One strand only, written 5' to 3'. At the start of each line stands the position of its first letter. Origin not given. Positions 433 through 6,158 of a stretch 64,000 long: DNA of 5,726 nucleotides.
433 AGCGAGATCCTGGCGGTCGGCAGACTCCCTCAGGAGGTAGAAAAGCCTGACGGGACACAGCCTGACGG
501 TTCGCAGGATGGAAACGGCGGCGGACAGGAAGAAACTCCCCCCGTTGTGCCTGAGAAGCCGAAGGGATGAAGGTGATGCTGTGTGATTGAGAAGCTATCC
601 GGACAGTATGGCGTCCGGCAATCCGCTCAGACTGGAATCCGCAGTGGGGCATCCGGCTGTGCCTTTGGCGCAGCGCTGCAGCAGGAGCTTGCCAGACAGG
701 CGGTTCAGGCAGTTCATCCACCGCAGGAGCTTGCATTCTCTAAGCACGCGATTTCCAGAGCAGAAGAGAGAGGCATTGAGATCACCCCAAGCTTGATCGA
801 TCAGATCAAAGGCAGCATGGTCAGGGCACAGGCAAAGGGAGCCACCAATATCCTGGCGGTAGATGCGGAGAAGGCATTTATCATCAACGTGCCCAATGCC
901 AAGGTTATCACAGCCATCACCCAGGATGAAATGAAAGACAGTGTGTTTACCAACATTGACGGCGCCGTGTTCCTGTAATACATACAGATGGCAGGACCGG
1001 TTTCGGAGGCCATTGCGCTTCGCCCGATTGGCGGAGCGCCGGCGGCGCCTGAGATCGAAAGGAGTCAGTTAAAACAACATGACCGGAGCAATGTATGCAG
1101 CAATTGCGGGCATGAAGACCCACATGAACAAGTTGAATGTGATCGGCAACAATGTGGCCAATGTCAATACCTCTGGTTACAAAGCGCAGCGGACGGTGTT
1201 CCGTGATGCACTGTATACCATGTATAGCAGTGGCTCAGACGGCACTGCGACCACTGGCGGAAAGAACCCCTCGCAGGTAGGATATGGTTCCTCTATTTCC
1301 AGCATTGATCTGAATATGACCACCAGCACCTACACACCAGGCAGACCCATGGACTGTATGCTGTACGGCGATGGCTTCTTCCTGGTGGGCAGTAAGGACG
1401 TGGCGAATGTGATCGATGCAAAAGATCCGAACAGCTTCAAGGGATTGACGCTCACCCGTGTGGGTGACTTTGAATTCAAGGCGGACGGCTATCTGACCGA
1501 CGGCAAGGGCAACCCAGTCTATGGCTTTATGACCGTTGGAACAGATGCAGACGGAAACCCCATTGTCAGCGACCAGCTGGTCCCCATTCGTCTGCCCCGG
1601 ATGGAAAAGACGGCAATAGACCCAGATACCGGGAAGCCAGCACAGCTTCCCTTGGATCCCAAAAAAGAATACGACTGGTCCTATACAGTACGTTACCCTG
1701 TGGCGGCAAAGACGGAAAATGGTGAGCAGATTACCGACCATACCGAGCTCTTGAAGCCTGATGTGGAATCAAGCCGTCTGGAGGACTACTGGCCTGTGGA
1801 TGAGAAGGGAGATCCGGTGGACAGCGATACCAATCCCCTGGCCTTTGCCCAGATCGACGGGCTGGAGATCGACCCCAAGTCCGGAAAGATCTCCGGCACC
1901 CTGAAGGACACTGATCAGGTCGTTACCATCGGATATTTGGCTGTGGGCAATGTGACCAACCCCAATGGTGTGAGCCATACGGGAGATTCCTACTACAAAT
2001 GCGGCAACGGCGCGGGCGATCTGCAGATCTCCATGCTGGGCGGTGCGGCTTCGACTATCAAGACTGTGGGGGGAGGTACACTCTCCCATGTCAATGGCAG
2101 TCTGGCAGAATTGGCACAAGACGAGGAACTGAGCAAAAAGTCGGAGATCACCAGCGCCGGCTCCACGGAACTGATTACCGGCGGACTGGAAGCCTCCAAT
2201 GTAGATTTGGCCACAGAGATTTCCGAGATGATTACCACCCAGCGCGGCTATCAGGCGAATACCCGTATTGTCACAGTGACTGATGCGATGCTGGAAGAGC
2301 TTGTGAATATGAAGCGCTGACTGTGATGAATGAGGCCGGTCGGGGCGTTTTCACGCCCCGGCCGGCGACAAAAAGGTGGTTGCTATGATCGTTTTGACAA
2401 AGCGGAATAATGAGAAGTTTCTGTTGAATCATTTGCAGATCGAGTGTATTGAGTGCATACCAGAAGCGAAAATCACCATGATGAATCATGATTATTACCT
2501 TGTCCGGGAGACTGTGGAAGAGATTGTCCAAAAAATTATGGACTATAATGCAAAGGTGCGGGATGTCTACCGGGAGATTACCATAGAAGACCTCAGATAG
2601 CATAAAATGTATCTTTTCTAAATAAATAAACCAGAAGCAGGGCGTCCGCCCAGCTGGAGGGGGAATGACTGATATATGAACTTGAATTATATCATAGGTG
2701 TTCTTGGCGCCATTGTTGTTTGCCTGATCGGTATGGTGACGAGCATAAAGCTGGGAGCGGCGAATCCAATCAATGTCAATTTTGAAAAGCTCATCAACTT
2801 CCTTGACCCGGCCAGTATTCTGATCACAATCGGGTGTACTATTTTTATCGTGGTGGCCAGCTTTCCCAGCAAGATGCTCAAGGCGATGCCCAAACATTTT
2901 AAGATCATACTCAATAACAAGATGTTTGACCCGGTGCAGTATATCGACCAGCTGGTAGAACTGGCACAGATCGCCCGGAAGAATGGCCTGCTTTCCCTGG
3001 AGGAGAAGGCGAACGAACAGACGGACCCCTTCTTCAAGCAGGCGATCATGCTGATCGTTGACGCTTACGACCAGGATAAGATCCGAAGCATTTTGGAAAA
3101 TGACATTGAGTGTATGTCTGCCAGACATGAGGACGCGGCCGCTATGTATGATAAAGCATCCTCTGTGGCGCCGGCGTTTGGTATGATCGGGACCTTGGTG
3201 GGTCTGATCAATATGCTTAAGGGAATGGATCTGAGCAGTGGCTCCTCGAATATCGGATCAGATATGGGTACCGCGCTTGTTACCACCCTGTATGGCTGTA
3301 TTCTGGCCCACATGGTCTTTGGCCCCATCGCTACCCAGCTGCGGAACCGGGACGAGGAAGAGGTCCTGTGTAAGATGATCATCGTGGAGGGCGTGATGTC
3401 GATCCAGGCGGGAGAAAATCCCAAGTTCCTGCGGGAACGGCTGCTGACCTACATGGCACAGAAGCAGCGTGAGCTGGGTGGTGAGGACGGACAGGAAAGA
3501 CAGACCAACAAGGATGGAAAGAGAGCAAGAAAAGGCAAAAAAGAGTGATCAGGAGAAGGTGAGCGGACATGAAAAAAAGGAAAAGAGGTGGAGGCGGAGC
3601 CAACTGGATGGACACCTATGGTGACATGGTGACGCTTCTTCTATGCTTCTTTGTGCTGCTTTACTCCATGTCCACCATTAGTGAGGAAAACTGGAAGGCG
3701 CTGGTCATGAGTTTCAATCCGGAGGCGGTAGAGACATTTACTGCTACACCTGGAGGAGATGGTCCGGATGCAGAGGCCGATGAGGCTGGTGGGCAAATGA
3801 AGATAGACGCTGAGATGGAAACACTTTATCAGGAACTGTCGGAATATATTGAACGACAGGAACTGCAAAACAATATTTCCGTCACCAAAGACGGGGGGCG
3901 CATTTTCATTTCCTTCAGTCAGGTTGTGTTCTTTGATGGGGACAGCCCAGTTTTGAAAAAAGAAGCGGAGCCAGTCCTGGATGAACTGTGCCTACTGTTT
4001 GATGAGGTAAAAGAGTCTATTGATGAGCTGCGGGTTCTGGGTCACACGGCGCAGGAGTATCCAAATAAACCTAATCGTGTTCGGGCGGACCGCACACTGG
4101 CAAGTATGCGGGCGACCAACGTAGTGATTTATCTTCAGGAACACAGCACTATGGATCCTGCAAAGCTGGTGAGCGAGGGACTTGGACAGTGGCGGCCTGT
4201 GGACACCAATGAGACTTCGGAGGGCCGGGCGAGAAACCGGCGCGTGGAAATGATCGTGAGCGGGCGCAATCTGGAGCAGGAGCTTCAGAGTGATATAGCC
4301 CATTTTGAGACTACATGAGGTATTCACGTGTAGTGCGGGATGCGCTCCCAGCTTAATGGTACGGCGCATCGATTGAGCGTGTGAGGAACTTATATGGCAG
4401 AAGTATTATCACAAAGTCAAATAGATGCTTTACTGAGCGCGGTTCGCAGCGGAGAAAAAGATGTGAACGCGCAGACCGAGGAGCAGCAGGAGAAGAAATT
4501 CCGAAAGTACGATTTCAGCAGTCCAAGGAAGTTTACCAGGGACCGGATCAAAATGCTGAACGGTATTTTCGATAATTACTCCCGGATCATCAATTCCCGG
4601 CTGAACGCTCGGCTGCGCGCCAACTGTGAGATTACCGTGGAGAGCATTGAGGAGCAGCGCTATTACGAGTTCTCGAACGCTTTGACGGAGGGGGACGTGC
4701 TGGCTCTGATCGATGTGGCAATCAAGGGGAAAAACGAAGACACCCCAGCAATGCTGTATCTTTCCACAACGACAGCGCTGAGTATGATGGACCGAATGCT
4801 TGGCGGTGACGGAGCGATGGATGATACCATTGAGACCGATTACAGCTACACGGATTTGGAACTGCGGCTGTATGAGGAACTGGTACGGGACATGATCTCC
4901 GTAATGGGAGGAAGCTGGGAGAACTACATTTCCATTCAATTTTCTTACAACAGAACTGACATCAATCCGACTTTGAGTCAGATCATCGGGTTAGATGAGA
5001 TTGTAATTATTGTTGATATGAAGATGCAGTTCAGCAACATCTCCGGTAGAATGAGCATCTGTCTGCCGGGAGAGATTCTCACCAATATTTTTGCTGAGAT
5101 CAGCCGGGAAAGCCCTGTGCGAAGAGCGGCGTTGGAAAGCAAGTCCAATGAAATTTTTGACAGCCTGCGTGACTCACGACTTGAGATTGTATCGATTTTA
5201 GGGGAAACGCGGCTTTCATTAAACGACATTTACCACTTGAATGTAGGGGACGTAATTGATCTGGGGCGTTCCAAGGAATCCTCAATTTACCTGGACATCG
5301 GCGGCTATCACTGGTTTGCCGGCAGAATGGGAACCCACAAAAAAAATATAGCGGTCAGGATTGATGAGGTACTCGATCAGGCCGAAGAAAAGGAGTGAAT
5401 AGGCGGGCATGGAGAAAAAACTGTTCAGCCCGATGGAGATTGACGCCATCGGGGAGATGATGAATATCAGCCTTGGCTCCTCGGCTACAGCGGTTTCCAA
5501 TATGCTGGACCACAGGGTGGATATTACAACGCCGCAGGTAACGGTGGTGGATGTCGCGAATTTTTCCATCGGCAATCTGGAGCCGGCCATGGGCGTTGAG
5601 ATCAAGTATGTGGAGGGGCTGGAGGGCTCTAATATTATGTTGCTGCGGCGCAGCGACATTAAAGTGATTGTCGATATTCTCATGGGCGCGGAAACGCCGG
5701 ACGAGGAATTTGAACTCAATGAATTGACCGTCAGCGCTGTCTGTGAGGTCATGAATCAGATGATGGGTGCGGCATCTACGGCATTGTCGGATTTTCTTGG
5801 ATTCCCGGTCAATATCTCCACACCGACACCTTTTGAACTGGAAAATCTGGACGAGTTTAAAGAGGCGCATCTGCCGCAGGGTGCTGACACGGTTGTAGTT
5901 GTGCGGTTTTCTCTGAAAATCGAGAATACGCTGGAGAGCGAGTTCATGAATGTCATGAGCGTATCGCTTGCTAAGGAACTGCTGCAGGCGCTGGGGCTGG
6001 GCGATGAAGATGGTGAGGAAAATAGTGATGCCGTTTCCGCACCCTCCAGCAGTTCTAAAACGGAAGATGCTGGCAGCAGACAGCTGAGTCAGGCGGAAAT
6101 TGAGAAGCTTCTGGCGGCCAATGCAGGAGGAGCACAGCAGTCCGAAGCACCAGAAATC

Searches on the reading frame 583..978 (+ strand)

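Call 22: search_protein_families(library=ncbifam, proteins=[window:583-978:+], max_evalue=0.00001)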
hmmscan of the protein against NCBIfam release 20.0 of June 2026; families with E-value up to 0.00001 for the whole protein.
window:583-978:+ (131 aa): 1 family
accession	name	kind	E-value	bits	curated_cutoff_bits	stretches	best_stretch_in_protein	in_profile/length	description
TIGR02530.1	flg_new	equivalog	6.3e-25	87.7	83.2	1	28-130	2-95/96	TIGR02530 family flagellar biosynthesis protein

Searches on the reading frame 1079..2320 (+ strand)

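Call 22: search_protein_families(library=ncbifam, proteins=[window:1079-2320:+], max_evalue=0.00001)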
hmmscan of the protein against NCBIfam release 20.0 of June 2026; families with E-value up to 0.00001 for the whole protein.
window:1079-2320:+ (413 aa): 24 families
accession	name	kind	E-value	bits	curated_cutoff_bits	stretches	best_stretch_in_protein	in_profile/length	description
NF004241.1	PRK05682.1-5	equivalog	3.4e-53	181.3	469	2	1-177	1-165/446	flagellar hook protein FlgE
NF009278.1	PRK12636.1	equivalog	4.8e-51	173.8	350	2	1-150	1-137/263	flagellar basal body rod protein FlgG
TIGR03506.1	FlgEFG_subfam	subfamily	1.2e-41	143.6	70.25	2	3-323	1-316/351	flagellar hook-basal body complex protein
TIGR02488.1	flgG_G_neg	equivalog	6.5e-35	120.9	252.75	2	4-174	1-161/259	flagellar basal-body rod protein FlgG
NF004238.1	PRK05682.1-1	equivalog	1.7e-29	103.4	400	2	7-176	5-146/414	flagellar hook protein FlgE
TIGR02490.1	flgF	equivalog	6.5e-28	97.8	178.5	1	5-308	1-178/218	flagellar basal-body rod protein FlgF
TIGR02489.1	flgE_epsilon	equivalog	2.5e-26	92.4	412.85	2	4-165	4-153/719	flagellar hook protein FlgE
NF004242.0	PRK05682.2-1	equivalog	3.4e-26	92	365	2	1-176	3-156/422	flagellar hook protein FlgE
NF004243.1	PRK05682.2-2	equivalog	1e-24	87.4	801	2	2-179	4-156/420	flagellar hook protein FlgE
NF009456.0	PRK12816.1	equivalog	2e-23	83.4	416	2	1-108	1-110/264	flagellar basal body rod protein FlgG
NF040922.1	flgE_Caulobact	equivalog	3.3e-23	82.5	750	2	335-413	427-505/505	flagellar hook protein FlgE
NF004240.1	PRK05682.1-4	equivalog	1.1e-20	74.4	472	2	7-174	5-151/443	flagellar hook protein FlgE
NF004495.0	PRK05841.1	equivalog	2e-19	69.6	857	2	1-150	1-147/603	flagellar hook protein FlgE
NF005286.1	PRK06803.1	equivalog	6.3e-19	68.4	467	2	8-153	6-122/402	flagellar hook protein FlgE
NF009332.0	PRK12690.1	equivalog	1.6e-17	63.6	288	1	1-148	1-122/239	flagellar hook-basal body complex protein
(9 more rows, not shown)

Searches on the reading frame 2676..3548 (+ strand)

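Call 22: search_protein_families(library=ncbifam, proteins=[window:2676-3548:+], max_evalue=0.00001)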
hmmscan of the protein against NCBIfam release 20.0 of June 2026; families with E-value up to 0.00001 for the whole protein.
window:2676-3548:+ (290 aa): 7 families
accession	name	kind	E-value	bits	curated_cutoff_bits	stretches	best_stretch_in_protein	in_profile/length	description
NF005383.1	PRK06926.1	equivalog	1e-65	221.4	394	1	33-278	26-268/271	flagellar motor protein MotP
NF006527.0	PRK08990.1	equivalog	1.5e-60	204.7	341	1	1-270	1-252/254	flagellar motor protein PomA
NF005997.1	PRK08124.1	equivalog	6.6e-60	202.2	340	1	1-266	1-252/259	flagellar motor stator protein MotA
NF006583.0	PRK09109.1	equivalog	1.9e-46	158.2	237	1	38-260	26-245/246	flagellar motor protein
NF006284.1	PRK08456.1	equivalog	1.8e-43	148.5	380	1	1-264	1-249/252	flagellar motor stator protein MotA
NF005237.0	PRK06743.1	equivalog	2.4e-41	141.8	373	1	12-261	25-266/277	flagellar motor protein MotP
TIGR03818.1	MotA1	equivalog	1.1e-20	73.9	303.8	1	125-250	132-255/282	flagellar motor stator protein MotA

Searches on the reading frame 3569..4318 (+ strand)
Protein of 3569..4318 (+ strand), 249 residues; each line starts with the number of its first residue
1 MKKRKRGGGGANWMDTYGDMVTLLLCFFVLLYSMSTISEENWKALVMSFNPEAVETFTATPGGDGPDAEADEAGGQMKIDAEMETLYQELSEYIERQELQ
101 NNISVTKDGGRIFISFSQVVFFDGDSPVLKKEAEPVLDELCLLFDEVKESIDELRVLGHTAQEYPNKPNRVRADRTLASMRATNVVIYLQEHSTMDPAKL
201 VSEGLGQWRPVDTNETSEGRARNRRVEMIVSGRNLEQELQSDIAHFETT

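Call 22: search_protein_families(library=ncbifam, proteins=[window:3569-4318:+], max_evalue=0.00001)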
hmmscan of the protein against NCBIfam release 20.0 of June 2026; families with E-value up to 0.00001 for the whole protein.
window:3569-4318:+ (249 aa): 26 families (the best 25 are shown)
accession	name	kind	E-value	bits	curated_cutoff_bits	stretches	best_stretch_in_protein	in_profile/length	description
NF005382.1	PRK06925.1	equivalog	1.1e-34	120.7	264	1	14-231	1-224/225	flagellar motor protein MotS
NF005195.1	PRK06667.1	equivalog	6.8e-32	111.2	300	1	4-230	6-235/241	flagellar motor protein MotB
NF006508.0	PRK08944.1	subfamily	8.2e-31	107.4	259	2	69-240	130-297/304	MotB family protein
NF006541.1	PRK09038.1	equivalog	2.7e-28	99.3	283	1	12-231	15-249/253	flagellar motor protein MotD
NF005831.1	PRK07734.1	equivalog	3.2e-28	99.2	301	1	11-230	16-248/250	flagellar motor protein MotB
NF053611.1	YiaD_Gzip_OmpA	equivalog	2.8e-20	72.9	175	1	94-230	78-206/206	YiaD family glycine zipper/OmpA-like lipoprotein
NF005236.0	PRK06742.1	equivalog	6.4e-20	71.6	312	1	3-229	3-222/225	flagellar motor protein MotS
TIGR03350.1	type_VI_ompA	equivalog_domain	1.6e-17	63.7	139.8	1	91-230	3-137/137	type VI secretion system protein TssL, long form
NF006542.0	PRK09039.1-1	equivalog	1.2e-15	57.6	388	1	76-229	465-623/627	peptidoglycan -binding protein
NF006285.1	PRK08457.1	equivalog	1.3e-15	57.9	250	1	6-244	9-244/253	flagellar motor protein MotB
NF053612.1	anchor_PA1041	equivalog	4.6e-15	56.2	250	1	111-230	124-235/236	PA1041 family peptidoglycan-binding anchor lipoprotein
NF053585.1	OMP_LP_YfiB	equivalog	8.3e-15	55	128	1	114-231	52-161/163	outer membrane lipoprotein YfiB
NF005444.0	PRK07033.1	equivalog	9.5e-14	51.2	520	1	86-231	282-422/438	DotU family type VI secretion system protein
NF005999.0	PRK08126.1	subfamily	5.2e-13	48.6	571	1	101-230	306-430/432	hypothetical protein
NF006546.0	PRK09039.1-5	equivalog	7.9e-13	48.4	615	1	110-231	217-341/343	peptidoglycan -binding protein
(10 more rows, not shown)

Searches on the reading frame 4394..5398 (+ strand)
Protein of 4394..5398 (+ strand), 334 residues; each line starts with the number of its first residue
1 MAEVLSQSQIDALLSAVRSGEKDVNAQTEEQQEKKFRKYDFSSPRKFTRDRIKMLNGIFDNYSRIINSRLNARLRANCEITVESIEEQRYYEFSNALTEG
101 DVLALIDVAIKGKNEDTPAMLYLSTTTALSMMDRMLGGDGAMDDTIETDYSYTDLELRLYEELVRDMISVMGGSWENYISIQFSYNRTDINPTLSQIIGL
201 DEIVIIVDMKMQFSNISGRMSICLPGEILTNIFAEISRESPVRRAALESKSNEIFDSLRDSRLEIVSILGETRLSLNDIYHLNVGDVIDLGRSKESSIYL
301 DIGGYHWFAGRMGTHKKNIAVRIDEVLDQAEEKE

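Call 5: search_protein_families(library=pfam, proteins=[window:4394-5398:+], max_evalue=0.01)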
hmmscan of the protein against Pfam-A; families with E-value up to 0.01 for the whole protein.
window:4394-5398:+ (334 aa): 2 families
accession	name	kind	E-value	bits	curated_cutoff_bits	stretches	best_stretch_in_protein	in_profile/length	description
PF02154.20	FliM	-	1.8e-36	126.3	27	1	39-232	1-188/192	Flagellar motor switch protein FliM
PF01052.25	FliMN_C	-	2.1e-17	63.2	23.8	1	257-327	2-72/73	Type III flagellar switch regulator (C-ring) FliN C-term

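Call 6: search_protein_families(library=ncbifam, proteins=[window:4394-5398:+], max_evalue=0.01)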
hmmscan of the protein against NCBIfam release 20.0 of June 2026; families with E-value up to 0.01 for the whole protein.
window:4394-5398:+ (334 aa): 7 families
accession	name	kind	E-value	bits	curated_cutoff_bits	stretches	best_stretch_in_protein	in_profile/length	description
TIGR01397.1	fliM_switch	equivalog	1.1e-62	212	219.6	1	3-326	1-318/320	flagellar motor switch protein FliM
NF005194.1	PRK06666.1-5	equivalog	3e-19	69.4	206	1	1-323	1-322/327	flagellar motor switch protein FliM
NF006273.1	PRK08433.1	equivalog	3e-10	40.3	114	1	253-329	13-89/100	flagellar motor switch protein FliN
NF005995.1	PRK08119.1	equivalog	3.4e-08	33.3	218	1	248-331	291-374/376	flagellar motor switch phosphatase FliY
TIGR02480.1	fliN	equivalog_domain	1.7e-05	24.6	84.05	1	257-329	4-76/77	flagellar motor switch protein FliN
NF005275.1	PRK06782.1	equivalog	0.0001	21.2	681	0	122-204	281-354/516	flagellar motor switch protein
NF006272.1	PRK08432.1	equivalog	0.0021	17.7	219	1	101-291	36-228/274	flagellar motor switch protein FliY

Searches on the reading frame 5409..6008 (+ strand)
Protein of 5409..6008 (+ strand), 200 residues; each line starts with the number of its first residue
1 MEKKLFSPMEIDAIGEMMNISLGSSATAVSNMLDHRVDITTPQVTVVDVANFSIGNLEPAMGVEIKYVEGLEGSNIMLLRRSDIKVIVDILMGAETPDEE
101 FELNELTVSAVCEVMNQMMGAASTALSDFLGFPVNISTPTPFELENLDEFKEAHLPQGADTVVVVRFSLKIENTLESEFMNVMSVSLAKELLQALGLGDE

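Call 40: search_protein_representatives(protein=window:5409-6008:+)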
Query: 200 residues. Proteins with E-value up to 0.001 (for the whole library): 2018; up to 1e-10: 883; up to 1e-30: 291. The best 150 are listed.
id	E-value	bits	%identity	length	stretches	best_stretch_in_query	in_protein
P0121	1.7e-107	373.5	88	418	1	1-200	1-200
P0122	9.6e-103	358.0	86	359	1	1-200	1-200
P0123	3.7e-98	343.1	82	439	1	1-200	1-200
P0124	5.1e-97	339.4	80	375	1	1-200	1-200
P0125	1.6e-91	321.4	79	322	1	1-197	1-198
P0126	9.8e-90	315.6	76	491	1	1-197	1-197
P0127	2.5e-87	307.8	74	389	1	1-200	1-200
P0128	2.8e-86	304.4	74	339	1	2-193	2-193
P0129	3.0e-86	304.3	75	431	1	2-194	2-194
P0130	8.8e-86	302.8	73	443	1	3-197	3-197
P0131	1.7e-85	301.8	73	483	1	3-199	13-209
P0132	3.0e-85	301.0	81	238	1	1-177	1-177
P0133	1.3e-84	299.0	35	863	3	5-192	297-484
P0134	2.0e-83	295.1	72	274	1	1-200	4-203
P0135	4.1e-83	294.1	85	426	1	1-167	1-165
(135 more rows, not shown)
